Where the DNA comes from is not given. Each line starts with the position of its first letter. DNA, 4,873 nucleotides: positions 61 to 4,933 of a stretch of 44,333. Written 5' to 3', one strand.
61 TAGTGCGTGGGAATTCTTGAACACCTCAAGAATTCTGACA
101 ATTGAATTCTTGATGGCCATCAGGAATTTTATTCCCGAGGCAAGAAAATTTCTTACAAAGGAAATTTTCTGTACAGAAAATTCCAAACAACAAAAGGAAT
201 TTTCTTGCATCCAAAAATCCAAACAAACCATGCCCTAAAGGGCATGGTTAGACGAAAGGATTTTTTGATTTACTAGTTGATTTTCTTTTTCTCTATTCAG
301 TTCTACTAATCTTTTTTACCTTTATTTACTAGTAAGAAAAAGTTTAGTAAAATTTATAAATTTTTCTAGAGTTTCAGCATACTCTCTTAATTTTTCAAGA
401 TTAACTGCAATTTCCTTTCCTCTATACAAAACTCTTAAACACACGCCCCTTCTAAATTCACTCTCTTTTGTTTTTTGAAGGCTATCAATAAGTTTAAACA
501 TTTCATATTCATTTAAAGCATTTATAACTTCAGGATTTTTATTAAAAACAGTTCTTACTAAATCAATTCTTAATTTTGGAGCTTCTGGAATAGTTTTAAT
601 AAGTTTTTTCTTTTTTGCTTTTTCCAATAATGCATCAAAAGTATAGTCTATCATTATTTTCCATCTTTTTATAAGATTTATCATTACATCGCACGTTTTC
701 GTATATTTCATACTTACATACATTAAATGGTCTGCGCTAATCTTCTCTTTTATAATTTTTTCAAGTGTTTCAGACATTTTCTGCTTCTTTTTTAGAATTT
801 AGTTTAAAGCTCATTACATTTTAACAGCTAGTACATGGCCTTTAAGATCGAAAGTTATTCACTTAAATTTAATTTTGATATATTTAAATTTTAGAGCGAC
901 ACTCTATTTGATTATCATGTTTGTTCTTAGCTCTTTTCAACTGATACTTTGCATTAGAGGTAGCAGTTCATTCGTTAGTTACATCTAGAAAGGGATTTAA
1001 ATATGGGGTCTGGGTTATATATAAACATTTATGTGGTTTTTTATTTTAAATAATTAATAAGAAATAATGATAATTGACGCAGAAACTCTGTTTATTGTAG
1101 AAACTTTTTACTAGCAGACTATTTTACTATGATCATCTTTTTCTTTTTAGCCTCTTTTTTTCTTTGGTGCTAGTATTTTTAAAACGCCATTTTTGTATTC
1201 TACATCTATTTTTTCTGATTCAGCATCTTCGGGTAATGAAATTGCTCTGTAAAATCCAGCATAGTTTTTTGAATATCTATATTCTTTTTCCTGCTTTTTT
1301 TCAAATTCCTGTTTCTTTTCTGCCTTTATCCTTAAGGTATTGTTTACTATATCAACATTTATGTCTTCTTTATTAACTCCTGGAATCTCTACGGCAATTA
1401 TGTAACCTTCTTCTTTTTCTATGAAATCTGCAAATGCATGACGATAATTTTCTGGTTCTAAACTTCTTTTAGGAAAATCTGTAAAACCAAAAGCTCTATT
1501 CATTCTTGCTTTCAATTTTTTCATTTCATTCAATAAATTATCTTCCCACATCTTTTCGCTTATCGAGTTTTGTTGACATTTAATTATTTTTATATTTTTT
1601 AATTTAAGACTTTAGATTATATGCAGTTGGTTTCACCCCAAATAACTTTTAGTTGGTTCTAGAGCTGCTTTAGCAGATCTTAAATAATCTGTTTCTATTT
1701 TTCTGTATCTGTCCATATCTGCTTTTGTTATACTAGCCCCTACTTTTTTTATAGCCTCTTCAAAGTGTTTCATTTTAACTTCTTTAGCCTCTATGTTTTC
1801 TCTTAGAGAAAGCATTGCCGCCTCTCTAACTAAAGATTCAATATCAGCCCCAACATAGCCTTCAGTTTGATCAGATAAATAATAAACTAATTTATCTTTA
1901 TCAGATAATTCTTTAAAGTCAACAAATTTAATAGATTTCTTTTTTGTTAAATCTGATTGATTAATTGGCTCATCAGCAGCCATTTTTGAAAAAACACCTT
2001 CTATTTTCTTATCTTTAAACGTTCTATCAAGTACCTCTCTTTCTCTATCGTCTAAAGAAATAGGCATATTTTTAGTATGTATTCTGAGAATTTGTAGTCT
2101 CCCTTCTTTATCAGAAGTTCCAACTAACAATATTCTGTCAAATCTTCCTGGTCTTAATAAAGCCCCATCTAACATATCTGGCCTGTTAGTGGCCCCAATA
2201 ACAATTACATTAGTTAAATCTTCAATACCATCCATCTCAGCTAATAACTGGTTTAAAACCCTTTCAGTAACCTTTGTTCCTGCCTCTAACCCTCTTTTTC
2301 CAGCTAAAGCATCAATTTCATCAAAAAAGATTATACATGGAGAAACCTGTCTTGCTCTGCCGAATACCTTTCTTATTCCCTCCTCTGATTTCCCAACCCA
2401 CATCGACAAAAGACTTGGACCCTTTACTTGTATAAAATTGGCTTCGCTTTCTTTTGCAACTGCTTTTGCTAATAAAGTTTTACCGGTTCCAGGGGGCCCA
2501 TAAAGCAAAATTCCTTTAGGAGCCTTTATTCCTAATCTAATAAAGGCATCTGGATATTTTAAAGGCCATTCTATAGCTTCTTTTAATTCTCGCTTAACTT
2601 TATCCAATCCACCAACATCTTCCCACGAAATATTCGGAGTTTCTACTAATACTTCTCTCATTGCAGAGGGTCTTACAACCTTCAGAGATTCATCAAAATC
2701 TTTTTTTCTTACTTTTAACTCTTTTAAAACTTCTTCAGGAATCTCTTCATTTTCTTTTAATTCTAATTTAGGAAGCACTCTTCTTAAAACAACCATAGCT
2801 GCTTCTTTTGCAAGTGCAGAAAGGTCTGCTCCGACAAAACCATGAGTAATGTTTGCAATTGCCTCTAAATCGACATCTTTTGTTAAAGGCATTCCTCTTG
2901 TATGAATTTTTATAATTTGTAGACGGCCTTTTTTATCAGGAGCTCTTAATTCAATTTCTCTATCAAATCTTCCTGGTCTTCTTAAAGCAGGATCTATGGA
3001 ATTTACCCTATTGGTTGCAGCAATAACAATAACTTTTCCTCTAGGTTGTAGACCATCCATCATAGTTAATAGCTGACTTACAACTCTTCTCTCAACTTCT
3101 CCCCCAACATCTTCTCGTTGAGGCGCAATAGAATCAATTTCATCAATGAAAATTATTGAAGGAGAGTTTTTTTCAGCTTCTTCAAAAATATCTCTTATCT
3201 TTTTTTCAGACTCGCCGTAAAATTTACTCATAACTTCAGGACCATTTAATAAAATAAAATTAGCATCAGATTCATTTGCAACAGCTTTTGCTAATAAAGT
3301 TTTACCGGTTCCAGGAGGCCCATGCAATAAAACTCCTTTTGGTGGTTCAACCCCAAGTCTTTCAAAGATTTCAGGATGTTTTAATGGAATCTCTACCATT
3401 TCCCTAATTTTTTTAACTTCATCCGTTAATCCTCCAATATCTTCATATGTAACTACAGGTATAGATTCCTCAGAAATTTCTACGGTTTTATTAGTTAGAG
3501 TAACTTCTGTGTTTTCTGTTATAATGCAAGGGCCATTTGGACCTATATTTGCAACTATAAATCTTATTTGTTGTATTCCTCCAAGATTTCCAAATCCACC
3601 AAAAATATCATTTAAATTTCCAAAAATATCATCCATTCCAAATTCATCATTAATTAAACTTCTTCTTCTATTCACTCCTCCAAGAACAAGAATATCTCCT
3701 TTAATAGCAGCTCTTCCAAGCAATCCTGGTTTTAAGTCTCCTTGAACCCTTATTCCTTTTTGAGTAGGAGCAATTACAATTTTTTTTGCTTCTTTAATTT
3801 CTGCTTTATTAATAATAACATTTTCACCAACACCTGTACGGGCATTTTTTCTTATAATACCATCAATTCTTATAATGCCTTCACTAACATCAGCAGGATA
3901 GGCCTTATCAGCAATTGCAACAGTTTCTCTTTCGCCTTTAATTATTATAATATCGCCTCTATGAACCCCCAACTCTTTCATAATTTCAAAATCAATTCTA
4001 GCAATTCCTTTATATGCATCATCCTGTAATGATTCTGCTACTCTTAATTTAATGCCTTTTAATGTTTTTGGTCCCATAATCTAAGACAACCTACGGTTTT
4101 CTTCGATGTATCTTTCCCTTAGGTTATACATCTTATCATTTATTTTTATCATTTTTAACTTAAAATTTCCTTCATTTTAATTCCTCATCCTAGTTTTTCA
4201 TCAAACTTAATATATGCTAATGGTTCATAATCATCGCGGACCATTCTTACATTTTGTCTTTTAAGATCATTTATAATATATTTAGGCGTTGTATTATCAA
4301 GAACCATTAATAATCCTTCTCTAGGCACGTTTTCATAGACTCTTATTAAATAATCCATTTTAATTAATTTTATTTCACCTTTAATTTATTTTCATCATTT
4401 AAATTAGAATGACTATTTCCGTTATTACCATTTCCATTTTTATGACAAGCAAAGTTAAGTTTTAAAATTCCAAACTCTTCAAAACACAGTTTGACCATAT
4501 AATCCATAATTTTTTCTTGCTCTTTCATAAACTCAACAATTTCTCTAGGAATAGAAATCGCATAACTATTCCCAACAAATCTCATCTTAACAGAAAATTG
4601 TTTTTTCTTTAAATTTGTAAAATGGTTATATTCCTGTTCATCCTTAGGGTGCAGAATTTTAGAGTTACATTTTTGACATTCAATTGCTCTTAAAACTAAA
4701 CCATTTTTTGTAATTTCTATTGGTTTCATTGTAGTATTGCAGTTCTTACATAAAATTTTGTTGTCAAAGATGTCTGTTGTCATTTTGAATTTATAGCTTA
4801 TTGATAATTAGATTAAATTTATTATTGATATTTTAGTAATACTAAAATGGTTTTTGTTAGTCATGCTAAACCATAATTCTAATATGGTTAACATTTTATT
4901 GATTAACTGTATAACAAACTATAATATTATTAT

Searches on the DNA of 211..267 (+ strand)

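Call 42: build_rna_model(alignment_id=A3, structure=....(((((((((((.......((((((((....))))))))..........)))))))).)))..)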
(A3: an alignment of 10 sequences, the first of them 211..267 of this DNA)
Model R1 built from alignment A3 (10 sequences, 66 columns); structure: as given.
model positions 61; base pairs 19; branch points 0; effective number of sequences 5.51; information 0.916 bits per position. Calibrated on 0.2 Mb of random sequence (short: E-values are rough).
structure used (alignment columns):
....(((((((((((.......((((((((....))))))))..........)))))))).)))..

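Call 43: search_with_rna_model(model_id=R1, sources=[window, L001, L002, L003, L004, L005, L006, L127, L128, L129, L132, L133, L137, L144, L145, L149], max_evalue=1, make_alignment=true)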
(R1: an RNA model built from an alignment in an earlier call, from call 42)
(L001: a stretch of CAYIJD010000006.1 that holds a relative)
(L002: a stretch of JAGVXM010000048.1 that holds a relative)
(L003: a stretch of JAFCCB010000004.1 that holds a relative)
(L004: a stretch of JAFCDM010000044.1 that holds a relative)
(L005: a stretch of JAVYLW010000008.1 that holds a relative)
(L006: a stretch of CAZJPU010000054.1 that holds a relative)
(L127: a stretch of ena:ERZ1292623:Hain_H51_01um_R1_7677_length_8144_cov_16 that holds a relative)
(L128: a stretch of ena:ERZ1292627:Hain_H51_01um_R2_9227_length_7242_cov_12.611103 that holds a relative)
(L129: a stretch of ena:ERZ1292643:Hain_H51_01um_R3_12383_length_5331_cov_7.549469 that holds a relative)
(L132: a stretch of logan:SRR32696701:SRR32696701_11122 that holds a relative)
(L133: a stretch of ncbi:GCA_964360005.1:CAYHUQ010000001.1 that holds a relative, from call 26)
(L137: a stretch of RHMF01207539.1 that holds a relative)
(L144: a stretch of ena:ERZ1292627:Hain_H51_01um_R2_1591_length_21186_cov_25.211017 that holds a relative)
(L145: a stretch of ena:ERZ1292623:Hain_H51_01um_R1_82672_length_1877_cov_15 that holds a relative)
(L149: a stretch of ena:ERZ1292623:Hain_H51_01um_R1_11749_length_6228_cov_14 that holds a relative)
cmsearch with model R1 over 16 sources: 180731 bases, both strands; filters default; matches with E-value up to 1: 81.
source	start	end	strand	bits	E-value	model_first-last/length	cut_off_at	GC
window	10125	10185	+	80.5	1.5e-16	1-61/61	no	0.38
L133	593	653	-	80.5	1.5e-16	1-61/61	no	0.38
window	209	269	+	76.4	1.6e-15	1-61/61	no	0.38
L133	10509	10569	-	76.4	1.6e-15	1-61/61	no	0.38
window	18091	18150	-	72.8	1.2e-14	1-61/61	no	0.37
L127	306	365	-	72.8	1.2e-14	1-61/61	no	0.37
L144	3519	3578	-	72.8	1.2e-14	1-61/61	no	0.37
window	43518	43578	-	72.4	1.4e-14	1-61/61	no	0.34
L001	13719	13779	+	72.3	1.5e-14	1-61/61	no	0.34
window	31703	31763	-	71.6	2.3e-14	1-61/61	no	0.36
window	19343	19402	-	71.1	3.1e-14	1-61/61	no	0.38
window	10237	10296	+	70.4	4.5e-14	1-61/61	no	0.4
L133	482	541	-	70.4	4.5e-14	1-61/61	no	0.4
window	18342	18401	-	68.5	1.3e-13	1-61/61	no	0.37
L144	3770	3829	-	68.5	1.3e-13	1-61/61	no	0.37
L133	1441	1500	-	64.6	1.2e-12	1-61/61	no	0.45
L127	508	572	-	60.2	1.5e-11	1-61/61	no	0.4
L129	1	50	-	39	2.5e-06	1-48/61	3'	0.42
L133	11733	11798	-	35.1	2.3e-05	1-61/61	no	0.44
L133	11800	11851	+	28.7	0.00084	1-61/61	no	0.44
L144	38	73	+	27.3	0.0019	1-61/61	no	0.36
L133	11739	11793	+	25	0.0071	1-61/61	no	0.47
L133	1508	1558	-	24.9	0.0073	1-61/61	no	0.35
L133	17568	17681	-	24.5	0.0094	1-61/61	no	0.32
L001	13657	13715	-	24.4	0.01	1-61/61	no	0.36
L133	10509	10569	+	23.2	0.019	1-61/61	no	0.38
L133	546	579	-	22.9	0.023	15-49/61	no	0.47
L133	10697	10745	+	20.6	0.086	1-61/61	no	0.39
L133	615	636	+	20.4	0.096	20-41/61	no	0.64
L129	10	31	+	20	0.12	20-41/61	no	0.45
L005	9655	9684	+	19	0.21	1-61/61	no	0.13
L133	10699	10744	-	18.9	0.22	1-61/61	no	0.39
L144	3585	3642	-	18.9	0.22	1-61/61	no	0.24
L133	503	524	+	18.7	0.25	20-41/61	no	0.55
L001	13736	13757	-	18.5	0.28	20-41/61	no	0.45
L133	1462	1483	+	18.3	0.3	20-41/61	no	0.55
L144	3882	3941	-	18.2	0.33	1-61/61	no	0.23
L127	531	552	+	18.2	0.34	20-41/61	no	0.45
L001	13657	13715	+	18.1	0.35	1-61/61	no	0.36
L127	594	641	-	18.1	0.35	1-61/61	no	0.27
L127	372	429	-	17.8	0.41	1-61/61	no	0.26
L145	1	58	-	17.6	0.46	1-61/61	no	0.24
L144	3791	3812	+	17.6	0.47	20-41/61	no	0.36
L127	327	348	+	17.6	0.47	20-41/61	no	0.36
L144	3540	3561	+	17.6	0.47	20-41/61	no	0.36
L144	3880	3929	+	16.4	0.9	1-61/61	no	0.28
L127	368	417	+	16.4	0.94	1-61/61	no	0.28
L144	3581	3630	+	16.4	0.94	1-61/61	no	0.28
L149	2614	2684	+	16.3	0.99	1-61/61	no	0.32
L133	10664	10693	-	16.3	0.99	1-61/61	no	0.3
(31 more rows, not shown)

Alignment A4: 81 matches aligned to the model, 152 columns, each read 5' to 3' on its own strand. Consensus structure (alignment columns), stored with it:
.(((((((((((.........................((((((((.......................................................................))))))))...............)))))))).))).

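Call 46: search_with_rna_model(model_id=R1, sources=[window, L001, L127, L133], max_evalue=0.001, make_alignment=true, show_alignments=0)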
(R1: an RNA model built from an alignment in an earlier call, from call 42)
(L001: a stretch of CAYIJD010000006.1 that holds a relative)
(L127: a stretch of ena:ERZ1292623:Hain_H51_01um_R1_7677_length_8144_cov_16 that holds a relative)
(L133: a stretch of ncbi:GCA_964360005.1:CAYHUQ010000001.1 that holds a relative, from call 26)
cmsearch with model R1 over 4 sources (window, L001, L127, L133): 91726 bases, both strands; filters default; matches with E-value up to 0.001: 21.
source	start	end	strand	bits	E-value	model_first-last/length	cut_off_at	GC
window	10125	10185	+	80.5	7.6e-17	1-61/61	no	0.38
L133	593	653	-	80.5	7.6e-17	1-61/61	no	0.38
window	209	269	+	76.4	7.9e-16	1-61/61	no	0.38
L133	10509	10569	-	76.4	7.9e-16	1-61/61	no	0.38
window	18091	18150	-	72.8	6e-15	1-61/61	no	0.37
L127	306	365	-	72.8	6e-15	1-61/61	no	0.37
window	43518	43578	-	72.4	7.3e-15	1-61/61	no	0.34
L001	13719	13779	+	72.3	7.8e-15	1-61/61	no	0.34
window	31703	31763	-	71.6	1.2e-14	1-61/61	no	0.36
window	19343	19402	-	71.1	1.6e-14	1-61/61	no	0.38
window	10237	10296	+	70.4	2.3e-14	1-61/61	no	0.4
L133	482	541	-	70.4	2.3e-14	1-61/61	no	0.4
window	18342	18401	-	68.5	6.7e-14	1-61/61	no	0.37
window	24424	24483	+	67.9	9.5e-14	1-61/61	no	0.35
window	9278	9337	+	64.6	6.2e-13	1-61/61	no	0.45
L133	1441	1500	-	64.6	6.2e-13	1-61/61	no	0.45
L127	508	572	-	60.2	7.4e-12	1-61/61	no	0.4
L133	11733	11798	-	35.1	1.1e-05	1-61/61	no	0.44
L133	11800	11851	+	28.7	0.00043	1-61/61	no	0.44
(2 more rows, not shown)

Alignment A5: 21 matches aligned to the model, 73 columns, each read 5' to 3' on its own strand. Consensus structure (alignment columns), stored with it:
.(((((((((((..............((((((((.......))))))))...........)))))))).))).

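Call 61: search_with_rna_model(model_id=R1, sources=[L150, L151, L152, L153], max_evalue=1)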
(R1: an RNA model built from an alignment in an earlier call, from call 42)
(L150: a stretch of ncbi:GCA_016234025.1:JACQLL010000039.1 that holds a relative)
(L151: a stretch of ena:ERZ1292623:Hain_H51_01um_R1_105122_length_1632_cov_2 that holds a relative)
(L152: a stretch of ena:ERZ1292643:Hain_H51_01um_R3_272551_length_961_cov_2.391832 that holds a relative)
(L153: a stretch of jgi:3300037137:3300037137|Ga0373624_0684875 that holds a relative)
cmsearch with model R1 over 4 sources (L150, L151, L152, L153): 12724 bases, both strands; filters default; matches with E-value up to 1: 16.
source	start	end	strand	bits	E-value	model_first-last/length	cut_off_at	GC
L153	192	252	+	82.3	3.7e-18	1-61/61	no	0.38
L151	1283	1343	+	61.6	4.6e-13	1-61/61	no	0.43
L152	378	438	+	61.6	4.6e-13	1-61/61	no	0.43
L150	8724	8783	+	49.2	5.5e-10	1-61/61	no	0.42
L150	2156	2216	+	46.8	2.1e-09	1-61/61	no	0.43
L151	1246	1279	+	26.3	0.00023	15-49/61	no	0.47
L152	341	374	+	26.3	0.00023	15-49/61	no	0.47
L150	8668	8721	-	25.5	0.00037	1-61/61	no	0.5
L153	155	188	+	24.9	0.00052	15-49/61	no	0.5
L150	2119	2152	+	24.2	0.00078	15-49/61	no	0.5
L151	1233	1281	-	20.4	0.0066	1-61/61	no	0.45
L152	328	376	-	20.4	0.0066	1-61/61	no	0.45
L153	142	190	-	20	0.0085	1-61/61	no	0.49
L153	209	230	-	18.2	0.024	20-41/61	no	0.45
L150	8741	8762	-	17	0.045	20-41/61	no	0.5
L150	2173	2194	-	13.8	0.28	20-41/61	no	0.55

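Call 73: search_with_rna_model(model_id=R1, sources=[L154, L155], max_evalue=1)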
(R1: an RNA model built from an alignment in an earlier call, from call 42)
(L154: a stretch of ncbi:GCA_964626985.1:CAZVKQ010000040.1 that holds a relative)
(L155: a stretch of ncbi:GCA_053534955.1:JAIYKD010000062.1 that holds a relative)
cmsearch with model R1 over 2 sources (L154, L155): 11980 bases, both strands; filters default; matches with E-value up to 1: 12.
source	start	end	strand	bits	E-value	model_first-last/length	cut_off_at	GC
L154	6668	6728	+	76.4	1e-16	1-61/61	no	0.46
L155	722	782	+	66.3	3.2e-14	1-61/61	no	0.41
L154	7878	7938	+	36.9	5.5e-07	1-61/61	no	0.41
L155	3620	3678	+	29.9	2.9e-05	1-61/61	no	0.24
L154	7776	7821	+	25.3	0.00039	8-54/61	no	0.46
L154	6668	6728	-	21.3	0.0037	1-61/61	no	0.46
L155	670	719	-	20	0.0079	1-61/61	no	0.44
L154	7770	7818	-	19.2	0.012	1-61/61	no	0.47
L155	2210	2238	-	17.3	0.036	1-61/61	no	0.17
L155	739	760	-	15.6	0.094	20-41/61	no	0.5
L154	7828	7856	+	14.7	0.16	1-61/61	no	0.38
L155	691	708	+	14.1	0.22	21-38/61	no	0.44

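Call 75: search_with_rna_model(model_id=R1, sources=[window, L001, L127, L133, L150, L151, L153, L154, L155], max_evalue=0.00001, make_alignment=true)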
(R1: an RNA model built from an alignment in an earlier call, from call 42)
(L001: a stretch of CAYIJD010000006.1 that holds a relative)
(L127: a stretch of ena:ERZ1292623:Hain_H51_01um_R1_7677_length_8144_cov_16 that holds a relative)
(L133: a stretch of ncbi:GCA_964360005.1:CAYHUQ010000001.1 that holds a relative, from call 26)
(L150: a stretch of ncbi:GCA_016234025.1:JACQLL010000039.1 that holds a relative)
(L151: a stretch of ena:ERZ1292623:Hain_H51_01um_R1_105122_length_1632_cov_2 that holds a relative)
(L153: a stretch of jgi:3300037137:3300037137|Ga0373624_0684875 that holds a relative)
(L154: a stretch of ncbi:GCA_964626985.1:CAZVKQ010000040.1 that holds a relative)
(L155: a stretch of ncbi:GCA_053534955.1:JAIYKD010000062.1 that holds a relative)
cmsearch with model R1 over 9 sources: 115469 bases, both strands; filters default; matches with E-value up to 0.00001: 25.
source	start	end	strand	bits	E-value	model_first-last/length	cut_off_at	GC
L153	192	252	+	82.3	3.4e-17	1-61/61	no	0.38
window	10125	10185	+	80.5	9.6e-17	1-61/61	no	0.38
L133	593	653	-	80.5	9.6e-17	1-61/61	no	0.38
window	209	269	+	76.4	1e-15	1-61/61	no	0.38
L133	10509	10569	-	76.4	1e-15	1-61/61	no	0.38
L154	6668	6728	+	76.4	1e-15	1-61/61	no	0.46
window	18091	18150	-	72.8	7.5e-15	1-61/61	no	0.37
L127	306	365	-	72.8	7.5e-15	1-61/61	no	0.37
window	43518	43578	-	72.4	9.2e-15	1-61/61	no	0.34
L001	13719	13779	+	72.3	9.8e-15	1-61/61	no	0.34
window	31703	31763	-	71.6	1.4e-14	1-61/61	no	0.36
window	19343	19402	-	71.1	2e-14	1-61/61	no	0.38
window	10237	10296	+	70.4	2.9e-14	1-61/61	no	0.4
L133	482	541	-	70.4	2.9e-14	1-61/61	no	0.4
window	18342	18401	-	68.5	8.5e-14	1-61/61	no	0.37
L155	722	782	+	66.3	3e-13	1-61/61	no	0.41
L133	1441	1500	-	64.6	7.8e-13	1-61/61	no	0.45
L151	1283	1343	+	61.6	4.2e-12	1-61/61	no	0.43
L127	508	572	-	60.2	9.4e-12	1-61/61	no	0.4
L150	8724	8783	+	49.2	5e-09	1-61/61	no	0.42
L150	2156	2216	+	46.8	1.9e-08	1-61/61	no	0.43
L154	7878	7938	+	36.9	5.3e-06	1-61/61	no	0.41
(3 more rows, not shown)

Alignment A9: 25 matches aligned to the model, 66 columns, each read 5' to 3' on its own strand. Consensus structure (alignment columns), stored with it:
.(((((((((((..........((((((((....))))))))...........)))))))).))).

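Call 98: search_with_rna_model(model_id=R1, sources=[L113, L162], max_evalue=0.1)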
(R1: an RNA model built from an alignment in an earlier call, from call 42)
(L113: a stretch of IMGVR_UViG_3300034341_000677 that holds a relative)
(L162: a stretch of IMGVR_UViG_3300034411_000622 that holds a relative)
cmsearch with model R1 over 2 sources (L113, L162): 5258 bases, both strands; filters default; matches with E-value up to 0.1: 2.
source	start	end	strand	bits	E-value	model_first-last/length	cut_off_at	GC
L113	2422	2460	-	17.3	0.016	1-61/61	no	0.21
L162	1410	1448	-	17.3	0.016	1-61/61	no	0.21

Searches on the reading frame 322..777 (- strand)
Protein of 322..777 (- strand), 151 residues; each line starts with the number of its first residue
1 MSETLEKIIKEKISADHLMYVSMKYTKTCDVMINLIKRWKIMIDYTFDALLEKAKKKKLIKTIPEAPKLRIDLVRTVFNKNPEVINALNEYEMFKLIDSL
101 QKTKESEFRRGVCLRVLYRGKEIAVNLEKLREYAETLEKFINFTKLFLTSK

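Call 26: find_encoding_contigs(protein=window:322-777:-, flank=10000, max_places=10)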
Protein window:322-777:- (151 aa): 5 contigs read that carry it; 4 places shown.
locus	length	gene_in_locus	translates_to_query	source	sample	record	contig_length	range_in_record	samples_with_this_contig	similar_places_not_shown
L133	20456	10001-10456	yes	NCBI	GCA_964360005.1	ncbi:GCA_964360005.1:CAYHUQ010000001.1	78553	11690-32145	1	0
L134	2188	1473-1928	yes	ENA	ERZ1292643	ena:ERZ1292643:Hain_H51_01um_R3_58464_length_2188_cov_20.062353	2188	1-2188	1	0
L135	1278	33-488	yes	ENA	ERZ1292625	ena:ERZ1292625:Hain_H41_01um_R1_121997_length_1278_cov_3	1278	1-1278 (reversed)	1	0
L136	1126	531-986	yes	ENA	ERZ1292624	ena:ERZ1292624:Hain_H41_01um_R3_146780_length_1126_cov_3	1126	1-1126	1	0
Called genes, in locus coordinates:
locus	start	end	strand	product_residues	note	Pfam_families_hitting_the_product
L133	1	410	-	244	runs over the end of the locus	PF00154:RecA_N, PF03796:DnaB_C (faint), PF06745:ATPase (weak), PF08423:Rad51, PF13481:AAA_25 (weak), PF13479:AAA_24 (weak)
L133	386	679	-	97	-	-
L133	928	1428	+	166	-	-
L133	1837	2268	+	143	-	PF07681:DoxX (weak)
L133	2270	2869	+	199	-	-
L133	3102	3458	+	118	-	PF02600:DsbB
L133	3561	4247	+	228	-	PF01255:Prenyltransf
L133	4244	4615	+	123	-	-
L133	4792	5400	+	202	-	PF00149:Metallophos, PF12850:Metallophos_2, PF14582:Metallophos_3 (faint)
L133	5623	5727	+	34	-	-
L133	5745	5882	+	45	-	-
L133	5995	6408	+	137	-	-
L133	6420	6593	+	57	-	-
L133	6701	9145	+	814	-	PF02359:CDC48_N, PF06068:TIP49 (faint), PF05496:RuvB_N (weak), PF00004:AAA, PF07724:AAA_2 (weak), PF17862:AAA_lid_3, PF00004:AAA, PF17862:AAA_lid_3, +22 more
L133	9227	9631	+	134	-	PF27746:Small_heat_shock_put, PF00011:HSP20, PF17886:ArsA_HSP20 (weak)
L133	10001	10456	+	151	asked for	-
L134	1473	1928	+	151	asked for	-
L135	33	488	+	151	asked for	-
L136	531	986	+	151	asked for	-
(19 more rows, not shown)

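Call 49: search_protein_families(library=pfam, proteins=[window:322-777:-], max_evalue=0.01)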
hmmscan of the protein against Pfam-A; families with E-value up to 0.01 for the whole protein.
window:322-777:- (151 aa): 1 family
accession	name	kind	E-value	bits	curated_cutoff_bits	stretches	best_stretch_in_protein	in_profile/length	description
PF02498.22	Bro-N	-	0.0056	17.7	25.6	1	52-116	37-94/96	BRO family, N-terminal domain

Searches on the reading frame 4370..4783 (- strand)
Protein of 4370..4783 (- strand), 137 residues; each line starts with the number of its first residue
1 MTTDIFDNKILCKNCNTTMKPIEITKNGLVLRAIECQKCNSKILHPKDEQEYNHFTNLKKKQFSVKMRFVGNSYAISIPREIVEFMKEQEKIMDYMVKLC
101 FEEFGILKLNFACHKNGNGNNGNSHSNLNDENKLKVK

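Call 48: search_protein_families(library=pfam, proteins=[window:4370-4783:-], max_evalue=0.01)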
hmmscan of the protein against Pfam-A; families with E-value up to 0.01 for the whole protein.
window:4370-4783:- (137 aa): 1 family
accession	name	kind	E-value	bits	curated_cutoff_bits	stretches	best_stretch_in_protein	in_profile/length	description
PF04014.23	MazE_antitoxin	-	0.0016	18.8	24.7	1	69-84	3-18/48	Antidote-toxin recognition MazE, bacterial antitoxin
